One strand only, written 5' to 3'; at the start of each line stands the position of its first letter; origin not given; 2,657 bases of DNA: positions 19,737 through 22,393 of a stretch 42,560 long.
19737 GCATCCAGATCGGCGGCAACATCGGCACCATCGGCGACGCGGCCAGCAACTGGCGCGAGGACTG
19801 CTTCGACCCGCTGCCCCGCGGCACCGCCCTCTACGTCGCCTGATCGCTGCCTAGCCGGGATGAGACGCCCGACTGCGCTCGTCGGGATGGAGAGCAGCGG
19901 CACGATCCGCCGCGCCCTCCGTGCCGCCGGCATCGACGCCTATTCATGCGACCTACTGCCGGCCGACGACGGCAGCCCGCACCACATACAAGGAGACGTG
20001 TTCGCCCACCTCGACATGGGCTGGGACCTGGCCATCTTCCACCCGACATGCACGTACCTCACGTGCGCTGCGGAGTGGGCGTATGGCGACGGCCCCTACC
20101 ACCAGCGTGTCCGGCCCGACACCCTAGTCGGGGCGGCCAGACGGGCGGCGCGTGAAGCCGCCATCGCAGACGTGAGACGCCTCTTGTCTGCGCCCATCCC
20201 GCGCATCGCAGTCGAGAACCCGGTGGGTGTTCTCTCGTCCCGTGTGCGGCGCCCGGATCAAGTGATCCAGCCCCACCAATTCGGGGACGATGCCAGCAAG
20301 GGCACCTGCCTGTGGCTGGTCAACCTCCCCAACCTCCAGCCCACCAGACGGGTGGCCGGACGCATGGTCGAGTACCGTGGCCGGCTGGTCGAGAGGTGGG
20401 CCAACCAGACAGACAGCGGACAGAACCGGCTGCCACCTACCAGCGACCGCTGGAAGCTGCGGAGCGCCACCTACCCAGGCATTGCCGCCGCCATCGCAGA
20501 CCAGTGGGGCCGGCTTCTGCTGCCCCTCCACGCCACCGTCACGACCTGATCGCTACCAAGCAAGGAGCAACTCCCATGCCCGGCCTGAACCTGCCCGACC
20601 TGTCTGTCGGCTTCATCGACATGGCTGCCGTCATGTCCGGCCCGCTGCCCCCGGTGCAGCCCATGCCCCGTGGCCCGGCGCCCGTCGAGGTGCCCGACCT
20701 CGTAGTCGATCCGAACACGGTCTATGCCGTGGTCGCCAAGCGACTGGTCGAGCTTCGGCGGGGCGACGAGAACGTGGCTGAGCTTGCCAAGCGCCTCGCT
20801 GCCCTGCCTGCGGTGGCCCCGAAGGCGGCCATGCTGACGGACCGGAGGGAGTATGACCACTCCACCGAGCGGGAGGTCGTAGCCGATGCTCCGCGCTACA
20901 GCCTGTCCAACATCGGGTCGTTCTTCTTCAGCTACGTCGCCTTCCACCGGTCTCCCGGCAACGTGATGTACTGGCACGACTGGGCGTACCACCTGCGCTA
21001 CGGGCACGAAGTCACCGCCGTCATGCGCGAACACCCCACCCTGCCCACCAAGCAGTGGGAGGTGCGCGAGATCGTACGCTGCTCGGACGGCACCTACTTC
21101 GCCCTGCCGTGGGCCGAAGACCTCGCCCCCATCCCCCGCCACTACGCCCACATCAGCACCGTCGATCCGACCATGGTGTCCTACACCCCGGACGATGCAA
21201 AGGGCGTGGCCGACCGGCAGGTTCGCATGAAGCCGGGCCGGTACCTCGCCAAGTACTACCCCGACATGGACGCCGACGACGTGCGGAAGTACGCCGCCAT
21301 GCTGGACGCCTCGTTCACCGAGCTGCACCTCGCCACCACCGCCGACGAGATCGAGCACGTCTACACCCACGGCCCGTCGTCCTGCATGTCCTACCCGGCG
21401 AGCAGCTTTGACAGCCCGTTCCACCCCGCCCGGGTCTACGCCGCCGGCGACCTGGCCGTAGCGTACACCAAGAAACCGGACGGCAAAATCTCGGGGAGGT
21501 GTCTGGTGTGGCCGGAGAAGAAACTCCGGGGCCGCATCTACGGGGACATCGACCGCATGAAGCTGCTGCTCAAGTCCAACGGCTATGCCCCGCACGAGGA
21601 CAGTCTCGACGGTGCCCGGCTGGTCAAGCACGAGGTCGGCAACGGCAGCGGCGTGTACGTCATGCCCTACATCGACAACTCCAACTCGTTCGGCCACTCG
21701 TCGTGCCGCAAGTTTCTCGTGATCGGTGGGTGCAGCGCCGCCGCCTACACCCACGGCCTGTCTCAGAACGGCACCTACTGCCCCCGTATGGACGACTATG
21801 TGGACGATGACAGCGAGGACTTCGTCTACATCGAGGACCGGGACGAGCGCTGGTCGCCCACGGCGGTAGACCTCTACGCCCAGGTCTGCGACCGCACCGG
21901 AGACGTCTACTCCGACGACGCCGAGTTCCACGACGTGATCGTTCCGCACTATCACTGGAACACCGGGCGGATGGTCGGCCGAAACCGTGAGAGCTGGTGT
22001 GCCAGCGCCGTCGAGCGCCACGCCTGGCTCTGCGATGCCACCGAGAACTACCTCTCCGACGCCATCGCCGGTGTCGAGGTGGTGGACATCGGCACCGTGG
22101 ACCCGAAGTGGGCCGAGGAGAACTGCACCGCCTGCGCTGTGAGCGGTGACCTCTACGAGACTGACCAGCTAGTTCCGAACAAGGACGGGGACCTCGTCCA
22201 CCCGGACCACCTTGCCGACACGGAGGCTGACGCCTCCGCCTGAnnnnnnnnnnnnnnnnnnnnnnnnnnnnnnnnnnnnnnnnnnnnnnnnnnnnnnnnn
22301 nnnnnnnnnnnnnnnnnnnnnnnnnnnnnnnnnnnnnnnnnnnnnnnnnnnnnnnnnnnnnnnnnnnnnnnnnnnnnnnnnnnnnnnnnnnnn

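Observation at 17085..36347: Stop-codon-anchored intergenic motif family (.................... / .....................), at least 11 copies, all + strand, early and middle regions only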

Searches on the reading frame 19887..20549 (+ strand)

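Call 39: search_protein_families(library=phrogs, proteins=[window:19887-20549:+], max_evalue=0.01)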
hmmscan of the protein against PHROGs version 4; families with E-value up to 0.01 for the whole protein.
window:19887-20549:+ (220 aa): 2 families
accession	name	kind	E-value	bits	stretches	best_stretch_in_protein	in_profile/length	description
phrog_757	-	other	1.6e-50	172.5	1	2-212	22-223/247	DNA methyltransferase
phrog_27471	-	unknown function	2.9e-34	118.1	1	101-208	2-93/93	-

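Call 40: search_protein_families(library=pfam, proteins=[window:19887-20549:+], max_evalue=0.01)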
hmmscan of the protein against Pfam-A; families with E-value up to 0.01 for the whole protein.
window:19887-20549:+ (220 aa): 0 families

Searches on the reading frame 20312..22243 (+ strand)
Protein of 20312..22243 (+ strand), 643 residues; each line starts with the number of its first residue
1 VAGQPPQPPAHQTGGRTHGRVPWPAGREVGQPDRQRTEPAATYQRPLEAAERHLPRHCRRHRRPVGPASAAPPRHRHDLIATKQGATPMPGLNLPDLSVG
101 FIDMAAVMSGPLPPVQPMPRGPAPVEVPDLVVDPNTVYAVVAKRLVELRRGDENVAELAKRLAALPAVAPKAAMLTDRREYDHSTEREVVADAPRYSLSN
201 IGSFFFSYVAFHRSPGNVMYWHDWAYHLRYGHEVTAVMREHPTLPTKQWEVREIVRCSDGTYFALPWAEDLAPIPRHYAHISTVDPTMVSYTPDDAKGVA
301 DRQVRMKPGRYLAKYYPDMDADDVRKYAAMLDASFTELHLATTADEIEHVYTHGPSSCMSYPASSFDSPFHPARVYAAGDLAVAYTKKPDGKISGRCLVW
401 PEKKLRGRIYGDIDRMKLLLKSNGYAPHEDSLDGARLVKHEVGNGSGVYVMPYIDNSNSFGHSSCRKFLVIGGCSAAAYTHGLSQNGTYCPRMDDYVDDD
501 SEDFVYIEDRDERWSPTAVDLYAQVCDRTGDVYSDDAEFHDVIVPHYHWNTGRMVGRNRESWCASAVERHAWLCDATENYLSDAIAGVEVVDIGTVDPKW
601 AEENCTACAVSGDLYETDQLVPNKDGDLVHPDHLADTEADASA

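Call 5: search_protein_families(library=pfam, proteins=[window:20312-22243:+])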
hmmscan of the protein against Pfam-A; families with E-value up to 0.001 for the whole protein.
window:20312-22243:+ (643 aa): 0 families

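Call 39: search_protein_families(library=phrogs, proteins=[window:20576-22243:+], max_evalue=0.01)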
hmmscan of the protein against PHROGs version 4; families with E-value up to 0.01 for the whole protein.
window:20576-22243:+ (555 aa): 1 family
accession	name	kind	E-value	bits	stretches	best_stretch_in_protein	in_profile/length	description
phrog_6980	-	unknown function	6.6e-10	38.9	1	214-376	332-500/655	-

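Call 40: search_protein_families(library=pfam, proteins=[window:20576-22243:+], max_evalue=0.01)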
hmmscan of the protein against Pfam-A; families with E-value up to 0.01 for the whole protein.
window:20576-22243:+ (555 aa): 0 families
